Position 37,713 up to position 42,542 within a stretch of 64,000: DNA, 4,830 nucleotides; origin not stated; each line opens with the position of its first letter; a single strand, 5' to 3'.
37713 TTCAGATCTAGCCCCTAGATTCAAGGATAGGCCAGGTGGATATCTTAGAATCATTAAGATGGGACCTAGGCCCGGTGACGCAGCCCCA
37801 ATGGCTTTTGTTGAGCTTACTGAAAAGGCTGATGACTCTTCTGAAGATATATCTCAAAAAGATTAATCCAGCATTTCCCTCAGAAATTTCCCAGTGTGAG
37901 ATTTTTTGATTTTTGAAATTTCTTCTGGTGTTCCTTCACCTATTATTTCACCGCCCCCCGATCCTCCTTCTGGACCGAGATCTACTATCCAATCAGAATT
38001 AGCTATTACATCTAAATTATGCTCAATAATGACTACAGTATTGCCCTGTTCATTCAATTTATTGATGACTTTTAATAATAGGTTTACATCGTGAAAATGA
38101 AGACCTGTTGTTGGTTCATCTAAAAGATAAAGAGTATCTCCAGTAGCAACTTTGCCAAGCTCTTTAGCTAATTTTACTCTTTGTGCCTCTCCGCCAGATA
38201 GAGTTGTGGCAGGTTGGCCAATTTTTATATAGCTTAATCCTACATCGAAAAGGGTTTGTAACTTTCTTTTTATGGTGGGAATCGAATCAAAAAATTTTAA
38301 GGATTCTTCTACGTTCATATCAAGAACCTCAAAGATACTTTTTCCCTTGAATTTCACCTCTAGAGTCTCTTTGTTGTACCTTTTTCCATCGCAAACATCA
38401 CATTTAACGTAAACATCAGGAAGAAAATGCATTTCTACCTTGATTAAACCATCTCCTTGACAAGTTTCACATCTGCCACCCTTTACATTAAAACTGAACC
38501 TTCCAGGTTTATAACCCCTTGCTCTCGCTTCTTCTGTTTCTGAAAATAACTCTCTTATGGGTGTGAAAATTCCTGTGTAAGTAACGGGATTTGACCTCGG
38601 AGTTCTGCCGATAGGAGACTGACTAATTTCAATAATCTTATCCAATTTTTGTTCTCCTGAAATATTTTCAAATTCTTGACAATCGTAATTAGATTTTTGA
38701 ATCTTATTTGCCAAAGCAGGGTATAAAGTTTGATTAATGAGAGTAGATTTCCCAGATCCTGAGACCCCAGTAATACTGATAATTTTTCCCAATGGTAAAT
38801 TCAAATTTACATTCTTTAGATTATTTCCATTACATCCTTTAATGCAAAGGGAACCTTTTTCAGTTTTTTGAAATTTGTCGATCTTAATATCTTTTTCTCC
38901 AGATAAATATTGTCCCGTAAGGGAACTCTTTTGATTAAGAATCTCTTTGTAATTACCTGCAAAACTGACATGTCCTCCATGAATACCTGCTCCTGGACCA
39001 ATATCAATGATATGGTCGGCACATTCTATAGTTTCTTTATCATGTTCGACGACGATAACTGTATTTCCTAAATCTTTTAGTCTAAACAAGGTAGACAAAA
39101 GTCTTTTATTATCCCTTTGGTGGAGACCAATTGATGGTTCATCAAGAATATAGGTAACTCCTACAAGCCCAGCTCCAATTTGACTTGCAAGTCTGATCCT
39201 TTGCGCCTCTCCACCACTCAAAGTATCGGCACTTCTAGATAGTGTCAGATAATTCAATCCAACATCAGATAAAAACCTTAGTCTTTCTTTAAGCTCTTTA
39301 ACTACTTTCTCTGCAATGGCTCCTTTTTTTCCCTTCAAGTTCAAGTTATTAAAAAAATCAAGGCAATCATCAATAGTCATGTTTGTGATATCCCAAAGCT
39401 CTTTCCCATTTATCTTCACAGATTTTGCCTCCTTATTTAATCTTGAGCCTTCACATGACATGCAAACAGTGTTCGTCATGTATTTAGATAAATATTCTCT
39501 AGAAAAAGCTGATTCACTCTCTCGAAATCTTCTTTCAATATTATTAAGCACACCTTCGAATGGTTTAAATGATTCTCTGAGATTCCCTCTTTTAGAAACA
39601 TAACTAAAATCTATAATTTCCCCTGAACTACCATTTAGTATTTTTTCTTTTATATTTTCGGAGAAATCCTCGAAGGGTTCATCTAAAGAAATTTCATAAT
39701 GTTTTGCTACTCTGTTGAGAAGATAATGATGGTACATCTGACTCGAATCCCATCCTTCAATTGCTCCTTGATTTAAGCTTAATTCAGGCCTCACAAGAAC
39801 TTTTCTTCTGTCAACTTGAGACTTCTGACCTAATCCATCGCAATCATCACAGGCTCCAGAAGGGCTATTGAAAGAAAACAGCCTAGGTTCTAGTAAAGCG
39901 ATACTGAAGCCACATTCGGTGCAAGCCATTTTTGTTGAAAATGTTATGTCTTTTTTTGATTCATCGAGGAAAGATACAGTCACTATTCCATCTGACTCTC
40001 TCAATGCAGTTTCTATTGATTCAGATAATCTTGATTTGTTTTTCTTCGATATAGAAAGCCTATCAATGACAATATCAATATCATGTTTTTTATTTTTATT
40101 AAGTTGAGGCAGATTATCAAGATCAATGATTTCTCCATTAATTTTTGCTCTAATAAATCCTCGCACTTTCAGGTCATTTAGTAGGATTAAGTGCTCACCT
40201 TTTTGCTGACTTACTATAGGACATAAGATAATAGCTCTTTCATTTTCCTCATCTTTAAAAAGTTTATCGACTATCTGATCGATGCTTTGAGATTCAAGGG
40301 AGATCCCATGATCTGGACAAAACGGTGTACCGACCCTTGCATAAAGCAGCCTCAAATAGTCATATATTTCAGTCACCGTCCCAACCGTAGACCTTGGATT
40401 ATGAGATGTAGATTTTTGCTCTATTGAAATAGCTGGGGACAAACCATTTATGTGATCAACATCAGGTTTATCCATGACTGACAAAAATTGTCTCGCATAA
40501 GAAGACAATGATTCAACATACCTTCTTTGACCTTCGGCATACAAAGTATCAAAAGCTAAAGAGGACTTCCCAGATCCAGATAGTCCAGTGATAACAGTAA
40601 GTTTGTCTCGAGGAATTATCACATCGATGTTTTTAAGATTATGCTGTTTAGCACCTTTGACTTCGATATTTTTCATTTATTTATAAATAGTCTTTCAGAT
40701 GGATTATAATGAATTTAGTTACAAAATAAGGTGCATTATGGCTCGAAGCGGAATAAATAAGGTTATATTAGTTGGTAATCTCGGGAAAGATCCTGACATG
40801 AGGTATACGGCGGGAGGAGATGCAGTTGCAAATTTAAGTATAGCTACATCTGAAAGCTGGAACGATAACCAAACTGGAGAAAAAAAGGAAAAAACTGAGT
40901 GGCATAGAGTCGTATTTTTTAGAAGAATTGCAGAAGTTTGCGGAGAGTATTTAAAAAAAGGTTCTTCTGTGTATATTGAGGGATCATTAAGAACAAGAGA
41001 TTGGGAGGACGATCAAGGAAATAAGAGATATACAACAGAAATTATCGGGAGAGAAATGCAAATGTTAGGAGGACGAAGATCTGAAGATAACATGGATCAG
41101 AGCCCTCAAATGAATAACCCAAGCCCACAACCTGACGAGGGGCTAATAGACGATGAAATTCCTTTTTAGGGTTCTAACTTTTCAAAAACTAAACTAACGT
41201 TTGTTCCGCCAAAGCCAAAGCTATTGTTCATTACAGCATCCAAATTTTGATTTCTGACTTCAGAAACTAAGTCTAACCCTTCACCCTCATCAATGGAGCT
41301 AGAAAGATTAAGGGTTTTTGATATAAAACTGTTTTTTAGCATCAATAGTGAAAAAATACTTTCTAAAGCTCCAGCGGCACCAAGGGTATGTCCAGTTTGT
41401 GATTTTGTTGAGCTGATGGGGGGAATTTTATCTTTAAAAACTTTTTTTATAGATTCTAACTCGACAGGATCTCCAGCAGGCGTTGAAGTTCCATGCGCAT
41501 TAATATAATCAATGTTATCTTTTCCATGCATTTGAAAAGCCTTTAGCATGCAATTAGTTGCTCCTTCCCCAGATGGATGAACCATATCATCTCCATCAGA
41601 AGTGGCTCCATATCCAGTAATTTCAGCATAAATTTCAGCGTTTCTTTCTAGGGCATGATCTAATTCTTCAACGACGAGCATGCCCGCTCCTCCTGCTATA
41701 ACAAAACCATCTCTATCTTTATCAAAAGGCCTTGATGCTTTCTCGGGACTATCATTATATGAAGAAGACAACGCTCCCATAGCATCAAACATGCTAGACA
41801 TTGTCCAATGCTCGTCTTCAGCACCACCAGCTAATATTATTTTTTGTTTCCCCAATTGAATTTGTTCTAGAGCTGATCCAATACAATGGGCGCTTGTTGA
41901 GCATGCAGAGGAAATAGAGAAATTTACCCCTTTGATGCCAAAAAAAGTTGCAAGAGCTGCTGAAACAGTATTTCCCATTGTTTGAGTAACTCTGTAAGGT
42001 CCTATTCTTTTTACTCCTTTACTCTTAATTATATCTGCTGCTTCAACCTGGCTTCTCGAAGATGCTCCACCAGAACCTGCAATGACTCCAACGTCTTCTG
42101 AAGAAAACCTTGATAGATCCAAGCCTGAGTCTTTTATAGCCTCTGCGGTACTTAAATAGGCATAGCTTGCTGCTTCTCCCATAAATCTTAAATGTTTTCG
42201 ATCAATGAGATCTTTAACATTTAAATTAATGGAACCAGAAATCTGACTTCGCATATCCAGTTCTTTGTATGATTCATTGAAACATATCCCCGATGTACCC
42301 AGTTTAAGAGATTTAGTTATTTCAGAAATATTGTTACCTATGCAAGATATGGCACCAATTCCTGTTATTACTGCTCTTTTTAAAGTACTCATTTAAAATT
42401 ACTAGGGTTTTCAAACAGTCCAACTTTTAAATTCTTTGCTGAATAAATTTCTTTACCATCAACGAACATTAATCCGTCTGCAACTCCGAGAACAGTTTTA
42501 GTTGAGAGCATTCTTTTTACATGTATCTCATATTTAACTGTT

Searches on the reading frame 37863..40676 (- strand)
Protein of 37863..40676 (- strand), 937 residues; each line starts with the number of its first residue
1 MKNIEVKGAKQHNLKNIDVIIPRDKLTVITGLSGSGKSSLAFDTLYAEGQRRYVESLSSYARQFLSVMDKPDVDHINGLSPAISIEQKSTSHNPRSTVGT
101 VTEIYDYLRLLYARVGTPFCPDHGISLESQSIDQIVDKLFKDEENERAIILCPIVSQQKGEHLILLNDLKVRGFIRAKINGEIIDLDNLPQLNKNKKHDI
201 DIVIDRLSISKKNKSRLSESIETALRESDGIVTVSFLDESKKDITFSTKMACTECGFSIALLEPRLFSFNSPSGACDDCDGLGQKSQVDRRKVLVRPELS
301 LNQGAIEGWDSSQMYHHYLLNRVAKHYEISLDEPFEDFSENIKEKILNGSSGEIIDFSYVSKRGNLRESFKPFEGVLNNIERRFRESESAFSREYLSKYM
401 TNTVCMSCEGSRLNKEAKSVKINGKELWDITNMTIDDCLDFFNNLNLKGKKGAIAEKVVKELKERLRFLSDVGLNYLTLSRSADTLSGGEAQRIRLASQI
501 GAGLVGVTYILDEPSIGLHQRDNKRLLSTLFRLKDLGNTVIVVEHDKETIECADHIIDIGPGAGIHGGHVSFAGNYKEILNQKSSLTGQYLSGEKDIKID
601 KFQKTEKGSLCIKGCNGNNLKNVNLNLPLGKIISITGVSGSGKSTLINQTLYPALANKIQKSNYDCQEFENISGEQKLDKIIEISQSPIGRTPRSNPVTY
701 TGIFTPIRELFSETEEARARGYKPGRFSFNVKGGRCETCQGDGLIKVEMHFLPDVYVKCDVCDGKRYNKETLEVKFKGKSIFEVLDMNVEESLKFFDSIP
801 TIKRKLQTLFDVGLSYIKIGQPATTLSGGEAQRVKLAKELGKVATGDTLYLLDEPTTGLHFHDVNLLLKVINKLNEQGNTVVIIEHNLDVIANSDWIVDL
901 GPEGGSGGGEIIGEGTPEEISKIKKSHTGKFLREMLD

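Call 27: search_protein_families(library=ncbifam, proteins=[window:37863-40676:-])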
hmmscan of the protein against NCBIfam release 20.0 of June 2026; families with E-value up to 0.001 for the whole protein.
window:37863-40676:- (937 aa): 187 families (the best 25 are shown)
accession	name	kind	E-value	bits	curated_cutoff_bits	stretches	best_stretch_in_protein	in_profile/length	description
NF001503.0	PRK00349.1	equivalog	0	1507.5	1147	1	2-936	4-941/943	excinuclease ABC subunit UvrA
TIGR00630.1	uvra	equivalog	0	1422.1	729.8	1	4-920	2-923/924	excinuclease ABC subunit UvrA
NF001885.0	PRK00635.1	equivalog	1.8e-223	744.8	3054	1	3-935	3-918/1809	excinuclease ABC subunit A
TIGR03608.1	L_ocin_972_ABC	subfamily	5.9e-38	130.4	254.85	3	801-900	111-206/206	putative bacteriocin export ABC transporter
TIGR02857.1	CydD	equivalog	6.1e-36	124.5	435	3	817-900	450-529/529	thiol reductant ABC exporter subunit CydD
TIGR04521.1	ECF_ATPase_2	equivalog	1.1e-35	123.1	330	3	467-592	126-245/279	energy-coupling factor transporter ATPase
NF040873.1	AztA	equivalog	4.4e-34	117.7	220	2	821-899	115-190/191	zinc ABC transporter ATP-binding protein AztA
TIGR04520.1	ECF_ATPase_1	equivalog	1.8e-31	109.6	315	2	808-923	120-226/269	energy-coupling factor transporter ATPase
TIGR02673.1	FtsE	equivalog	3.7e-31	108.5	264.85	2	803-894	115-203/214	cell division ATP-binding protein FtsE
NF010068.0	PRK13548.1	equivalog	9.8e-31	106.8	261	3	823-893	135-208/261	heme ABC transporter ATP-binding protein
TIGR01166.1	cbiO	subfamily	4.5e-28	98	211.8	2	812-890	115-189/190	cobalt ABC transporter, ATP-binding protein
TIGR02315.1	ABC_phnC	equivalog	5.3e-28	98.1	266.1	3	802-895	123-214/243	phosphonate ABC transporter ATP-binding protein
TIGR00972.1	3a0107s01c2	equivalog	1.2e-27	96.9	343.2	2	819-928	138-239/248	phosphate ABC transporter ATP-binding protein PstB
TIGR02868.1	CydC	equivalog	3.2e-26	92.1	329.05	3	818-888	464-530/530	thiol reductant ABC exporter subunit CydC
NF008409.0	PRK11231.1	equivalog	4.3e-26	91.8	375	2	822-921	135-226/255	Fe(3+) dicitrate ABC transporter ATP-binding protein FecE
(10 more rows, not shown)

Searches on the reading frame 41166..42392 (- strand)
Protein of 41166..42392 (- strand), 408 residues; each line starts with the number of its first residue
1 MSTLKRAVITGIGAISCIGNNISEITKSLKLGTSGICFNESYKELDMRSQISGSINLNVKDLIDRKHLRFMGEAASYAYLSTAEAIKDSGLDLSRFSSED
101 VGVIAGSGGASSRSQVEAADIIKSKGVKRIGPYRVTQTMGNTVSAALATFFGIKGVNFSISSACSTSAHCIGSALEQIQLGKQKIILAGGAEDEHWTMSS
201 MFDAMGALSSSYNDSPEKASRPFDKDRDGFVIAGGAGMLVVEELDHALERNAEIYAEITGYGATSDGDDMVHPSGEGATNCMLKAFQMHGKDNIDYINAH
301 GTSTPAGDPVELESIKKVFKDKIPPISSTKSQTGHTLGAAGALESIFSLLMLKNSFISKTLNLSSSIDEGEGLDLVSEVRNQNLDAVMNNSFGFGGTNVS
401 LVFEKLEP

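Call 27: search_protein_families(library=ncbifam, proteins=[window:41166-42392:-])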
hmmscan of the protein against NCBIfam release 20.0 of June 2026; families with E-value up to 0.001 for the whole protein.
window:41166-42392:- (408 aa): 22 families
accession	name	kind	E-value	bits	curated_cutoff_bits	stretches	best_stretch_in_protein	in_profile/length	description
NF005935.0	PRK07967.1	equivalog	3.5e-182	605.8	630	1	4-407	1-405/406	beta-ketoacyl-ACP synthase I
TIGR03150.1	fabF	equivalog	2e-120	402.3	493.75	1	5-403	1-406/407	beta-ketoacyl-ACP synthase II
NF005589.0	PRK07314.1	subfamily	2.9e-119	398.5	387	1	4-406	3-412/413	beta-ketoacyl-ACP synthase II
NF004970.0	PRK06333.1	subfamily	9.2e-104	347.6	525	1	5-407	4-423/424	beta-ketoacyl-ACP synthase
NF006274.0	PRK08439.1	equivalog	2e-98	329.9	621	1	4-405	1-405/406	beta-ketoacyl-ACP synthase II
NF006587.0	PRK09116.1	equivalog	1.8e-97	326.7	470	1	5-406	2-407/408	beta-ketoacyl-ACP synthase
NF006434.0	PRK08722.1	equivalog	4.2e-84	282.8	759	1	5-406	4-414/414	beta-ketoacyl-ACP synthase II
NF005916.1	PRK07910.1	equivalog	3.3e-71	240.4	560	1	3-405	10-417/418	KasA/KasB family beta-ketoacyl-ACP synthase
NF005076.0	PRK06501.1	equivalog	6.6e-70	236.1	629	1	8-404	14-421/425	beta-ketoacyl-ACP synthase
NF005490.0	PRK07103.1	equivalog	4e-64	217.2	445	1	5-405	4-412/414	polyketide beta-ketoacyl:acyl carrier protein synthase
NF006618.0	PRK09185.1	subfamily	6.8e-63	213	407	1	6-405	4-392/394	beta-ketoacyl-ACP synthase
NF004618.0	PRK05952.1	equivalog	1.3e-59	202.1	455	1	7-405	4-382/384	beta-ketoacyl-ACP synthase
NF058662.1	cispenta_AmcF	equivalog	5.1e-46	157.3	325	1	8-405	3-369/369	cispentacin biosynthesis acyltransferase subunit AmcF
NF045894.1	PKS_plus_SDR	equivalog_domain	1.4e-32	112.3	1740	1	84-405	100-426/1515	type I polyketide synthase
NF040607.1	mycolic_Pks13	equivalog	7.3e-29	99.9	2100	1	82-407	196-527/1680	polyketide synthase Pks13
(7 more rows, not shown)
